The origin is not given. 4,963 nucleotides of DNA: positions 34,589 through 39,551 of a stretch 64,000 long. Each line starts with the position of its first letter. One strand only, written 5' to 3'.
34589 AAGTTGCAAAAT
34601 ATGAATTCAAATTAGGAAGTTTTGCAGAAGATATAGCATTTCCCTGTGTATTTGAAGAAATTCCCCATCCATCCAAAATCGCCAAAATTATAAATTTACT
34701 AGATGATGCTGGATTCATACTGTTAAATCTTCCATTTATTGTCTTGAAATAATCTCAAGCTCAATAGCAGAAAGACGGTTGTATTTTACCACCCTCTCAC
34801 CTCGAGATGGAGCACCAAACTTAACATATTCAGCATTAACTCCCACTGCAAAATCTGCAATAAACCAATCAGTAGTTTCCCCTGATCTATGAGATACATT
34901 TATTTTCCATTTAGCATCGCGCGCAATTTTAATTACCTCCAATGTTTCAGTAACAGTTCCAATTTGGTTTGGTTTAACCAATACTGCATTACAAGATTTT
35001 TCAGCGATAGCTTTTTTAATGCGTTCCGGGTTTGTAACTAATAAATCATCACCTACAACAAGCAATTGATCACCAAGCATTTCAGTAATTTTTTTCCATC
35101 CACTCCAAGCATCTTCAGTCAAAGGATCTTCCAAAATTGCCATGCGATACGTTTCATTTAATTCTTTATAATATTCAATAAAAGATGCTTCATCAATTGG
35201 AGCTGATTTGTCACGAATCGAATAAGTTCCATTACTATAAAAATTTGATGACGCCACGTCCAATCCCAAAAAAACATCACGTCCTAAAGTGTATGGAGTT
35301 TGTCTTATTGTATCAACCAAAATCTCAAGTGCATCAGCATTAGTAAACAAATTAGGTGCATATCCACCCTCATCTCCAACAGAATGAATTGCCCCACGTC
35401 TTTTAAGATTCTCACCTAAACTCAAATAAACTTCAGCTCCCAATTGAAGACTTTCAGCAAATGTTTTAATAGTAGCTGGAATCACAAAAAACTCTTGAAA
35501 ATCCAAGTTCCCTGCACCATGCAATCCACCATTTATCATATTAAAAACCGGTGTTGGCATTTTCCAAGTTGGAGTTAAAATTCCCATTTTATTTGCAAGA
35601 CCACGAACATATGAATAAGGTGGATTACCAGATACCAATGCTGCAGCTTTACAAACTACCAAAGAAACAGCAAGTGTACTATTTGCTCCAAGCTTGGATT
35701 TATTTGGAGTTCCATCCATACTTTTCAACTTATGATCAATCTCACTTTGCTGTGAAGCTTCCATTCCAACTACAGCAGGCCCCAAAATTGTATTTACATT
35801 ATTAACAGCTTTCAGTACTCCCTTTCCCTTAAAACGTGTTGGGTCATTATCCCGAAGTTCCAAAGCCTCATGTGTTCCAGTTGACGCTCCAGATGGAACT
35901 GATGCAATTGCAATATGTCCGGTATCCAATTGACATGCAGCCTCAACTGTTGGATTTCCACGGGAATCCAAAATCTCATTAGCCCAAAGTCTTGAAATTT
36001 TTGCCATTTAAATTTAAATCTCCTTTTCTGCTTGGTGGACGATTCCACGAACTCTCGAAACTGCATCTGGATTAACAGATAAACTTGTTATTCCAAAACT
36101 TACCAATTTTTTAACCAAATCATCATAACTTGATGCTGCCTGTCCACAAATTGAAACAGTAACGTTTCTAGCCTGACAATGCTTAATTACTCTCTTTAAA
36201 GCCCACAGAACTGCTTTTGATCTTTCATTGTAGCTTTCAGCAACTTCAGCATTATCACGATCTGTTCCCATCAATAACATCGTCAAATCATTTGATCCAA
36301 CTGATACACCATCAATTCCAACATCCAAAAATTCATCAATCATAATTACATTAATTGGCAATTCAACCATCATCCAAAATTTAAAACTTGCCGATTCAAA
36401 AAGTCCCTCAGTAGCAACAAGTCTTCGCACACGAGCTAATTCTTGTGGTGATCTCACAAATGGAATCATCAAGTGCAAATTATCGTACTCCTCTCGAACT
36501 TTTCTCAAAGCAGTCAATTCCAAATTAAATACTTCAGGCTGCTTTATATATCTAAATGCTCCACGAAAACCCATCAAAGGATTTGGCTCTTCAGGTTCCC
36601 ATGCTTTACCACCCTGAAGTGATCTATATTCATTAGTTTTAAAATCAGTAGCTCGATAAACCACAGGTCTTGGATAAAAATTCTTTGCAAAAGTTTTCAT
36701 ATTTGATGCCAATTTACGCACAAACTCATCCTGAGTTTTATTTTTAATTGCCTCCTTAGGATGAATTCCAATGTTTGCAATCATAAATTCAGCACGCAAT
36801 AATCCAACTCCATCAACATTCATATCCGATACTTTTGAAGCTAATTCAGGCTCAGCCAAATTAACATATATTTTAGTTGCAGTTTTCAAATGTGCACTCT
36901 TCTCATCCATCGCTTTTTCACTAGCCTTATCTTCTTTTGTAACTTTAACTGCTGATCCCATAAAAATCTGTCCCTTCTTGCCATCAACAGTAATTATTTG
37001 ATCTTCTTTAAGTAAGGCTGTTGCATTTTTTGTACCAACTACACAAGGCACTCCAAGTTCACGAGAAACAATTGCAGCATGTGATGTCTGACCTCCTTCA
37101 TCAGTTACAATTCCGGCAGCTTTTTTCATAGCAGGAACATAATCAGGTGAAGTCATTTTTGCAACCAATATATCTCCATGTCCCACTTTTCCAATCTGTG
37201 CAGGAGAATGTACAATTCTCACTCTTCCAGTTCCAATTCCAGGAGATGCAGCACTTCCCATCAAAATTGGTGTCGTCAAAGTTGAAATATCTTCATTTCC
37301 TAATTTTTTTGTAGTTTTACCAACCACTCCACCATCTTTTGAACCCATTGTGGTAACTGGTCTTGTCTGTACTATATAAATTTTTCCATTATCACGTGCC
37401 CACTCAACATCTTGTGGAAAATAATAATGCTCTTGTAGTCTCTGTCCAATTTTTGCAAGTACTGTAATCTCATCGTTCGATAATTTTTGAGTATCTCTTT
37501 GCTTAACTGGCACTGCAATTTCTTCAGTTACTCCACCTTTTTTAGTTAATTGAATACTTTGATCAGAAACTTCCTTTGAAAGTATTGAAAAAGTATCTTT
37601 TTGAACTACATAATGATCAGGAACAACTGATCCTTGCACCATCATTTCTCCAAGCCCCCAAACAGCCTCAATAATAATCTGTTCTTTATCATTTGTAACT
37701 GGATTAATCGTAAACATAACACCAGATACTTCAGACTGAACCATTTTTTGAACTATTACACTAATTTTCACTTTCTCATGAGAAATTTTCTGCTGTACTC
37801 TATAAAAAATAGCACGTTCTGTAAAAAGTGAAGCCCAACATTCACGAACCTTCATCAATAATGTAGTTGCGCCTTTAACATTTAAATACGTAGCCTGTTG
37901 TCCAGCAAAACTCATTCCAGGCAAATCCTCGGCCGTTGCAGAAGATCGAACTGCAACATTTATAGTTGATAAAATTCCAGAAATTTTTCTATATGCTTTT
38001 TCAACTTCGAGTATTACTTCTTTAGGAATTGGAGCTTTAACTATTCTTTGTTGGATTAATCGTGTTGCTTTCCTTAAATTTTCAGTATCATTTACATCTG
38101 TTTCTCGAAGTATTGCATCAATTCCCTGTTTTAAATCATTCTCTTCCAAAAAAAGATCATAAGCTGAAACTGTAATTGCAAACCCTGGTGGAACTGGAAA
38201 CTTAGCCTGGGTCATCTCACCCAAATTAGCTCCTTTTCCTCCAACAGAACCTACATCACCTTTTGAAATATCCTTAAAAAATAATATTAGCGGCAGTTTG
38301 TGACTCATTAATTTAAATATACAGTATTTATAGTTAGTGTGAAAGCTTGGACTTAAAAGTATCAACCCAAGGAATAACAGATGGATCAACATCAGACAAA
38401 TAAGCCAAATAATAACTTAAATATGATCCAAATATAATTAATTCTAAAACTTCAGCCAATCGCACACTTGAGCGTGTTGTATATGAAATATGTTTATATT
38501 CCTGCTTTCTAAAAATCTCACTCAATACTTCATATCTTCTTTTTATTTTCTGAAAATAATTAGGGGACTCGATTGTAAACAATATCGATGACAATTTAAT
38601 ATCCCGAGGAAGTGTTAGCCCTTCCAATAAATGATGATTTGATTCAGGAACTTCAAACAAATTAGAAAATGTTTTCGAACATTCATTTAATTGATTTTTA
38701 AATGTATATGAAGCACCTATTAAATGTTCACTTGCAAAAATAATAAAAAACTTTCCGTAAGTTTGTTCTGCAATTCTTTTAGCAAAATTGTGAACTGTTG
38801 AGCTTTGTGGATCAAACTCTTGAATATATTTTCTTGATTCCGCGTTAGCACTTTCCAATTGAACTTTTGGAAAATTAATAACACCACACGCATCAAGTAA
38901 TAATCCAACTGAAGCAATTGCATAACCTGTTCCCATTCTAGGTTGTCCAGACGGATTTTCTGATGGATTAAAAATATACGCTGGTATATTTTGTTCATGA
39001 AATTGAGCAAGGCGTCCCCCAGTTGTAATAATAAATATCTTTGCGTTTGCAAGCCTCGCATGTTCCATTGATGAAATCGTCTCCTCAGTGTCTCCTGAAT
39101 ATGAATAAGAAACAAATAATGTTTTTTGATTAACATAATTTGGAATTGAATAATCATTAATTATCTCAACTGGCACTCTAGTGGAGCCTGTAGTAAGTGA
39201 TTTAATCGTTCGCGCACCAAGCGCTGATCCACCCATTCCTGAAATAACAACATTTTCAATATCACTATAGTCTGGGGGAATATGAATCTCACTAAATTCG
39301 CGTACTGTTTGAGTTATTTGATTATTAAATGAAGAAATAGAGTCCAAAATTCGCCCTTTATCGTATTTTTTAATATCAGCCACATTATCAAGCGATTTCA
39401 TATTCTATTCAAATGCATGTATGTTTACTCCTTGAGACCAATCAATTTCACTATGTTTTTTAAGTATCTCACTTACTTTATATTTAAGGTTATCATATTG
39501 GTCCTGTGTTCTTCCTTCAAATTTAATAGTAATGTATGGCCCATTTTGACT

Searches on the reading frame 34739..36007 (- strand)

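Call 16: search_protein_families(library=pfam, proteins=[window:34739-36007:-], max_evalue=0.00001)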
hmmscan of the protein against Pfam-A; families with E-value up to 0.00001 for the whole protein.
window:34739-36007:- (423 aa): 3 families
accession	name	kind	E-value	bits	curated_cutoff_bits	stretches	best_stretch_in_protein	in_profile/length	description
PF00113.28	Enolase_C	-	2.6e-92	309.7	21.5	1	149-420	3-282/296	Enolase, C-terminal TIM barrel domain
PF03952.21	Enolase_N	-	1.3e-50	171.4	35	1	4-134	1-131/131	Enolase, N-terminal domain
PF13378.12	MR_MLE_C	-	2.4e-07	31.1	29.4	1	271-369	55-150/219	Enolase C-terminal domain-like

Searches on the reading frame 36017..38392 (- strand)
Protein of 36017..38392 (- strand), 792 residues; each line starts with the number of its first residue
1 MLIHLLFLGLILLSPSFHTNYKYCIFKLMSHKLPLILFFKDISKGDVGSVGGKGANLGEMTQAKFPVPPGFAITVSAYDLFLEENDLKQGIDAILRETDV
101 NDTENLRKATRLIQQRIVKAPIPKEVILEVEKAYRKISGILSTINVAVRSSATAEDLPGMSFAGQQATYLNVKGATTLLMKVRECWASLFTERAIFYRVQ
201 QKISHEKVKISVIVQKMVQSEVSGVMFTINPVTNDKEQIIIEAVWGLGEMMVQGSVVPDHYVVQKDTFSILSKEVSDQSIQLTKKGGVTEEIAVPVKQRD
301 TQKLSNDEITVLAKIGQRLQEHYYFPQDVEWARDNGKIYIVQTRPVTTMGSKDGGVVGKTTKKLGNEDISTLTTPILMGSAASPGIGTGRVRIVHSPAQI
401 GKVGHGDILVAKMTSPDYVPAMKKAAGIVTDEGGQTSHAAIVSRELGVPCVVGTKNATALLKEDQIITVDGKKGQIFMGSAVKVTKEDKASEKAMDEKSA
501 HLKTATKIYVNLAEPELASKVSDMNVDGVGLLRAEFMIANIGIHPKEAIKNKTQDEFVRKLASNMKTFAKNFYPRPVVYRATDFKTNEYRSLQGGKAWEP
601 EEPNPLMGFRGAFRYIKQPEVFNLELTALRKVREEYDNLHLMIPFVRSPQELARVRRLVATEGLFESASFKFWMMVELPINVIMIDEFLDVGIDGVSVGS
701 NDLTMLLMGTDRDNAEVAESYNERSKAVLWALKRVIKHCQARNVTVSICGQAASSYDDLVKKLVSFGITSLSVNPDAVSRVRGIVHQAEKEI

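Call 16: search_protein_families(library=pfam, proteins=[window:36017-38392:-], max_evalue=0.00001)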
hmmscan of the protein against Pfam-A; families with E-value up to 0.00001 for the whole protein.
window:36017-38392:- (792 aa): 3 families
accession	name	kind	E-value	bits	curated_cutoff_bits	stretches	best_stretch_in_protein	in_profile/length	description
PF01326.24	PPDK_N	-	5.7e-112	374.7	27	1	49-353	3-316/328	Pyruvate phosphate dikinase, AMP/ATP-binding domain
PF02896.24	PEP-utilizers_C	-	1.1e-65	222.2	22.8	1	497-789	9-292/293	PEP-utilising enzyme, PEP-binding domain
PF00391.29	PEP-utilizers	-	3.6e-31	107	23.1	1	405-474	3-72/72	PEP-utilising enzyme, mobile domain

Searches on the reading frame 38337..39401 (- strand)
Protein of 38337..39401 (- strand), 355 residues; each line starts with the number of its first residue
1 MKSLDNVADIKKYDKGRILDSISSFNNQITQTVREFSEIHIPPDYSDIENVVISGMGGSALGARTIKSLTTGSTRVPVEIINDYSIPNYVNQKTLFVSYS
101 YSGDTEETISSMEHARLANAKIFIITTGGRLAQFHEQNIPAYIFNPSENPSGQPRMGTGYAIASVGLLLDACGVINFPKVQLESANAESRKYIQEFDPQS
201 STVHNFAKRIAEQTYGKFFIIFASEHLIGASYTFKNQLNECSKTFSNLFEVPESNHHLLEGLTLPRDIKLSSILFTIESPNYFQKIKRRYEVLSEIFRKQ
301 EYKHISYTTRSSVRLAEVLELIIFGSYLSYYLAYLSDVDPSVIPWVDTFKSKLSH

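Call 46: search_protein_families(library=pfam, proteins=[window:38337-39401:-], max_evalue=0.00001)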
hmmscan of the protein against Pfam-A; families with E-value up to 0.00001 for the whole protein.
window:38337-39401:- (355 aa): 1 family
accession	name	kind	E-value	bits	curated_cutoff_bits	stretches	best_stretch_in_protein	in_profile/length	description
PF10432.14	bact-PGI_C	-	9e-28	97.6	24.5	1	205-353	3-151/151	Bacterial phospho-glucose isomerase C-terminal SIS domain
